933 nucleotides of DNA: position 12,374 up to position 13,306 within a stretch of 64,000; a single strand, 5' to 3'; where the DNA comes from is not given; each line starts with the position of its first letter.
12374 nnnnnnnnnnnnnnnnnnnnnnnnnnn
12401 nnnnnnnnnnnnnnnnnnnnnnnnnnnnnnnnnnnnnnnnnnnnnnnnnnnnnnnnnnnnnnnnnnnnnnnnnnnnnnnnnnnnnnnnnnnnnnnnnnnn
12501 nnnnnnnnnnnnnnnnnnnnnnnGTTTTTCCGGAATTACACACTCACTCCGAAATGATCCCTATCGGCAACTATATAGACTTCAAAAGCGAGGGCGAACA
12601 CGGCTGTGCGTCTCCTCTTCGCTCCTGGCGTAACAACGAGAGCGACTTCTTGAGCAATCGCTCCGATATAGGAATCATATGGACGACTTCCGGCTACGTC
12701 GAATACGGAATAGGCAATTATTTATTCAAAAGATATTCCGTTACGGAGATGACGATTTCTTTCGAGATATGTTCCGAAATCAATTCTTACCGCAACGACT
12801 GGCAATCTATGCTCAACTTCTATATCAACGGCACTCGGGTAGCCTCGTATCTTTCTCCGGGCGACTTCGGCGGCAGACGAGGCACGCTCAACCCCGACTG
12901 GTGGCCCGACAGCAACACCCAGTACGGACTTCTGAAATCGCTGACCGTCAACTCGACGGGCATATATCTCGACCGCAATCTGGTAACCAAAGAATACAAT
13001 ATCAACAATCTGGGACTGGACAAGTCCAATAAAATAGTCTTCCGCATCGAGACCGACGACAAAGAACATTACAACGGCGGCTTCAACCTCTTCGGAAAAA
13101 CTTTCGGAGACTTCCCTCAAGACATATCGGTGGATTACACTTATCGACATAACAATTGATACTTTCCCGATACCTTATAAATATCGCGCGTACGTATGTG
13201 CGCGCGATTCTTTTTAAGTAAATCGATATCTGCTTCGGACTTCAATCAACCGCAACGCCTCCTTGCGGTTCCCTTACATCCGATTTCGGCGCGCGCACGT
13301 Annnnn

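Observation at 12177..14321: Convergent pair of ArsR-HTH regulators fused to a novel approximately 200-aa C-terminal domain, the first with a leaderless promoter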

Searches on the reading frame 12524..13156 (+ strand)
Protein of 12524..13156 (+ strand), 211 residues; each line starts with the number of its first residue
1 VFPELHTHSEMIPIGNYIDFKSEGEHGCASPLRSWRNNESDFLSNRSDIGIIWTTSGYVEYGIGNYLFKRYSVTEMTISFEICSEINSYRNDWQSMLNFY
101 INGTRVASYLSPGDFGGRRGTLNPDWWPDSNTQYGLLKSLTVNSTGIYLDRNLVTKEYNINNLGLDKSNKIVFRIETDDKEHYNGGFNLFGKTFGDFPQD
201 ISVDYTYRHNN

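Call 40: predict_structure(alignment_id=A3)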
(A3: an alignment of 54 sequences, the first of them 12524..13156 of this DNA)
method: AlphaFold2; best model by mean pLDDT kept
length: 211 residues; sequences in the alignment: 54
mean_pLDDT: 95.2   pTM: 0.91
mean pLDDT of the five models: 95.2, 94.7, 94.3, 93.7, 93.5
residues with pLDDT >= 90: 184; 70-90: 26; 50-70: 1; < 50: 0
segments of 3 or more residues with pLDDT < 50: none
pLDDT, mean of each block of 10 residues (from residue 1): 90 97 95 93 92 96 97 98 91 95 98 94 96 96 99 98 96 94 91 98 96 74
secondary structure, 60 per line:
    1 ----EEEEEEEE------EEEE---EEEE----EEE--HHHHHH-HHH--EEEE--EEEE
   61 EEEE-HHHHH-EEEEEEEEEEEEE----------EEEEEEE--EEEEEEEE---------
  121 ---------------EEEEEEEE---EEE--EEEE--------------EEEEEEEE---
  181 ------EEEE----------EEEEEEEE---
elements in order: E5-12 E19-22 E26-29 E34-36 H39-44 E51-54 E57-64 H66-70 E72-84 E95-101 E104-111 E136-143 E147-149 E152-155 E170-177 E187-190 E201-208

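Call 53: search_solved_structures(query=A4, max_evalue=10)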
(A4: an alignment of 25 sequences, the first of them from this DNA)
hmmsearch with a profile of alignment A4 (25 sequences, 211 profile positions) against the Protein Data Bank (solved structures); distinct sequences matched with E-value up to 10: 0.
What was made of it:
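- On CBM6/CBM35/CBM36 carbohydrate-binding modules: No PDB sequence hit with a profile at E<=10 (call 53).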

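Call 60: search_protein_representatives(alignment_id=A4)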
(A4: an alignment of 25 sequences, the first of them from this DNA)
Query: 25 sequences, 211 profile positions. Proteins with E-value up to 0.001 (for the whole library): 1184; up to 1e-10: 805; up to 1e-30: 361. The best 150 are listed.
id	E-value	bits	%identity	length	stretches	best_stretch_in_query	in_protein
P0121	3.6e-87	307.9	-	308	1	3-210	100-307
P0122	4.6e-84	297.7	-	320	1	4-209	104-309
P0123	3.3e-81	288.4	-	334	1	8-210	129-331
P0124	4.3e-81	288.0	-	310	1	4-209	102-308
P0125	1.5e-79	283.0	-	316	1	6-209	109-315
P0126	1.7e-79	282.8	-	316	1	3-210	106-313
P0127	5.7e-79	281.1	-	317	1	3-208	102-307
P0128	8.6e-79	280.5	-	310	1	6-210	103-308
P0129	1.8e-78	279.5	-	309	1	3-209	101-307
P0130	2.6e-78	279.0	-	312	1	5-209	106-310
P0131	3.5e-78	278.5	-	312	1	6-209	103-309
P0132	4.2e-78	278.3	-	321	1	9-209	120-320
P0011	8.8e-78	277.2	-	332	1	6-210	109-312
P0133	9.4e-78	277.1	-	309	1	3-210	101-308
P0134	9.4e-78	277.1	-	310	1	3-210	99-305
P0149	1.3e-72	260.4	-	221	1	5-209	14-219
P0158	2.2e-71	256.3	-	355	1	4-207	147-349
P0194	2.9e-67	242.8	-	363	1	8-210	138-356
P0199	1.8e-66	240.2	-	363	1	6-209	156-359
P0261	7.8e-61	221.8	-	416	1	26-209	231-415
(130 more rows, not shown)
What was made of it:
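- Nearly all of the top 150 are 296-335 aa with the domain at about residues 100-310 (call 60).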

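Call 61: search_protein_families(library=pfam, proteins=[P0261, P0199, P0194, P0158, P0121, P0149], max_evalue=0.01)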
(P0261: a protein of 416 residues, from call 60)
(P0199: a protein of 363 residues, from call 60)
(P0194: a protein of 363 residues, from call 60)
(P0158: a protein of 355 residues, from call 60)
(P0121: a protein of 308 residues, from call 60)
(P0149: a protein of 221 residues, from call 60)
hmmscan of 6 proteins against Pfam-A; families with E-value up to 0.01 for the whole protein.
P0261 (416 aa): 7 families
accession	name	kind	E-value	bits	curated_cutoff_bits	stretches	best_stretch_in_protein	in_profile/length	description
PF14559.12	TPR_19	-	4.7e-06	27.3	25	0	200-245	9-52/68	Tetratricopeptide repeat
PF13428.12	TPR_14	-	1.8e-05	25.4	23.5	0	48-88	3-43/44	Tetratricopeptide repeat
PF07719.23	TPR_2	-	3.5e-05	24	27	0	53-78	8-33/34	Tetratricopeptide repeat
PF13181.12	TPR_8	-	5.4e-05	23.5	25.7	0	50-78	5-33/34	Tetratricopeptide repeat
PF13424.12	TPR_12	-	0.0011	19.5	30.1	0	52-75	9-32/77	Tetratricopeptide repeat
PF00515.34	TPR_1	-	0.0033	17.6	27.8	0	55-77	10-32/34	Tetratricopeptide repeat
PF13374.12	TPR_10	-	0.0069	16.8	27.5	0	52-75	8-31/42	Tetratricopeptide repeat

P0199 (363 aa): 2 families
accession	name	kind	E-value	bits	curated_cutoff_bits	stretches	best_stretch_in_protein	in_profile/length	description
PF00308.24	Bac_DnaA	-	6.5e-12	46.4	23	1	115-154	3-42/162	Bacterial DnaA ATPAse domain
PF11638.13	DnaA_N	-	0.0076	16.4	24.6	0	3-66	2-63/65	DnaA N-terminal domain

P0194 (363 aa): 6 families
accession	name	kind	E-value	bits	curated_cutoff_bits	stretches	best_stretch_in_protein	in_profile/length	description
PF01022.26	HTH_5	-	4.4e-10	39.7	22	1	57-100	3-46/47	Bacterial regulatory protein, arsR family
PF12840.13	HTH_20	-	9.9e-07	29.1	27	1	53-101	1-50/51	Helix-turn-helix domain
PF12802.13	MarR_2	-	1.3e-05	25.6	27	1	59-104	8-55/61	MarR family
PF13601.12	HTH_34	-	0.00023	21.7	27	1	57-116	1-61/80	Winged helix DNA-binding domain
PF01047.28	MarR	-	0.00082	19.7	24.6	1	61-102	8-50/59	MarR family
PF09339.16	HTH_IclR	-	0.0011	19.2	22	1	59-99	6-48/52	IclR helix-turn-helix domain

P0158 (355 aa): 5 families
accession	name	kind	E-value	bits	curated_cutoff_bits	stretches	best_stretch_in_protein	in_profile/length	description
PF12840.13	HTH_20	-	9.1e-07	29.2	27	1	69-113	4-49/51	Helix-turn-helix domain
PF01022.26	HTH_5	-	4.1e-05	23.8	22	1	70-112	3-45/47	Bacterial regulatory protein, arsR family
PF13412.12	HTH_24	-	0.00023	21.1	21.9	1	70-112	4-47/48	Winged helix-turn-helix DNA-binding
PF01978.25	TrmB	-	0.0006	20.1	25.6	1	77-118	17-58/68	Sugar-specific transcriptional regulator TrmB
PF04545.22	Sigma70_r4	-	0.0077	16.2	24.1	0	72-99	10-37/50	Sigma-70, region 4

P0121 (308 aa): 6 families
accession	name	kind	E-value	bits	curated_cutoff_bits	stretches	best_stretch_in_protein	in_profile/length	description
PF12840.13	HTH_20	-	3.8e-09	36.8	27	1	25-69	4-49/51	Helix-turn-helix domain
PF01022.26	HTH_5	-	1.3e-08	35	22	1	25-69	2-46/47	Bacterial regulatory protein, arsR family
PF13412.12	HTH_24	-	5.4e-05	23.1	21.9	1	25-69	3-48/48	Winged helix-turn-helix DNA-binding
PF12802.13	MarR_2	-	0.0017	18.9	27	1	29-70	9-52/61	MarR family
PF09339.16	HTH_IclR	-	0.0071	16.5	22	0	38-69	18-49/52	IclR helix-turn-helix domain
PF01978.25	TrmB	-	0.0074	16.6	25.6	0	34-71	18-55/68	Sugar-specific transcriptional regulator TrmB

P0149 (221 aa): 0 families
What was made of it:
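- Tried and rejected: Two atypical architectures among the profile hits (P0261 TPR + C-domain; P0199 DnaA N-terminus + C-domain, call 61) look like chimeric assemblies or gene calls.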

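Call 72: fold_search(model_id=the predicted structure, library=pdb)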
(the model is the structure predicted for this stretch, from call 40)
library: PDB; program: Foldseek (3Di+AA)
matches with E <= 10: 1428; with E <= 0.001: 15
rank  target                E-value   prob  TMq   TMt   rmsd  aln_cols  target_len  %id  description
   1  9fmt_A                7.0e-05  1.00  0.40  0.15   6.8       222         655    9  Cryo-EM structure of the BcsB hexameric crown from the E. coli cellulose secretion macrocomplex (released 2024-10-16)
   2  9fmt_B                7.0e-05  1.00  0.36  0.14   8.5       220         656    8  Cryo-EM structure of the BcsB hexameric crown from the E. coli cellulose secretion macrocomplex (released 2024-10-16)
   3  9fmt_D                1.1e-04  1.00  0.39  0.15   8.1       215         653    7  Cryo-EM structure of the BcsB hexameric crown from the E. coli cellulose secretion macrocomplex (released 2024-10-16)
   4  6yg8_A                4.2e-04  1.00  0.38  0.14   8.0       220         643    9  Cryo-EM structure of a BcsB pentamer in the context of an assembled Bcs macrocomplex (released 2021-02-24)
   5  2rj2                  4.2e-04  0.99  0.33  0.37   9.7       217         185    8  Crystal Structure of the Sugar Recognizing SCF Ubiquitin Ligase at 1.7 Resolution (released 2008-10-14)
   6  9fmt_C                4.4e-04  1.00  0.38  0.16   6.8       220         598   10  Cryo-EM structure of the BcsB hexameric crown from the E. coli cellulose secretion macrocomplex (released 2024-10-16)
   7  6yg8_E                4.7e-04  1.00  0.36  0.15   8.2       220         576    9  Cryo-EM structure of a BcsB pentamer in the context of an assembled Bcs macrocomplex (released 2021-02-24)
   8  6yg8_B                5.0e-04  1.00  0.39  0.15   8.0       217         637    8  Cryo-EM structure of a BcsB pentamer in the context of an assembled Bcs macrocomplex (released 2021-02-24)
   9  9fmt_E                5.3e-04  1.00  0.37  0.15   7.6       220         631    9  Cryo-EM structure of the BcsB hexameric crown from the E. coli cellulose secretion macrocomplex (released 2024-10-16)
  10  6yg8_D                6.2e-04  1.00  0.38  0.15   7.9       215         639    9  Cryo-EM structure of a BcsB pentamer in the context of an assembled Bcs macrocomplex (released 2021-02-24)
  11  8zqf                  7.3e-04  0.99  0.40  0.43   7.9       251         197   12  Crystal structure of a novel alginate-binding carbohydrate binding module (released 2024-06-12)
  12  7l2z_D                8.2e-04  1.00  0.38  0.15   8.0       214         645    9  Bacterial cellulose synthase BcsB hexamer (released 2021-03-24)
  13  7l2z_C                8.2e-04  1.00  0.33  0.13   5.9       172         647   13  Bacterial cellulose synthase BcsB hexamer (released 2021-03-24)
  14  7l2z_F                8.7e-04  1.00  0.34  0.13   6.3       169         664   14  Bacterial cellulose synthase BcsB hexamer (released 2021-03-24)
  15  3wnl_A                9.2e-04  1.00  0.32  0.12   9.2       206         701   11  D308A mutant of Bacillus circulans T-3040 cycloisomaltooligosaccharide glucanotransferase complexed with isomaltohexao (released 2014-02-05)
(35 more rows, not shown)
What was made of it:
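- Closest known: Carbohydrate-binding modules CBM35, CBM36 and CBM6. Different: Foldseek TM <= 0.42 (call 72).
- Foldseek's weak hits are all carbohydrate-binding sandwiches: BcsB, Fbs1, CBM6/22/36/51 and lectins (call 72).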

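Call 76: search_protein_families(library=pfam, alignment_id=A4, max_evalue=10)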
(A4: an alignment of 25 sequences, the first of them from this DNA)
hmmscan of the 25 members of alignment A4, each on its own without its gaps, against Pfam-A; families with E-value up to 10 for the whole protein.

A. member 1, seq(211 aa): 0 families

B. families by the number of members that match (of 25 scanned): 6 families
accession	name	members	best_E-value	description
PF25523.1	Ig_RIMBP2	1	0.033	RIMBP2-like, immunoglobulin-like domain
PF05323.17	Pox_A21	1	0.079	Poxvirus A21 Protein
PF21817.3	CapR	1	0.082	CapR homology domain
PF21574.2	Cas9_PI_C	1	0.098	CRISPR-associated endonuclease Cas9, C-terminal domain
PF25641.1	Head_fiber_dimeric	1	0.25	Head fiber dimeric protein-like domain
PF24936.1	DUF7753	1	0.97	Domain of unknown function (DUF7753)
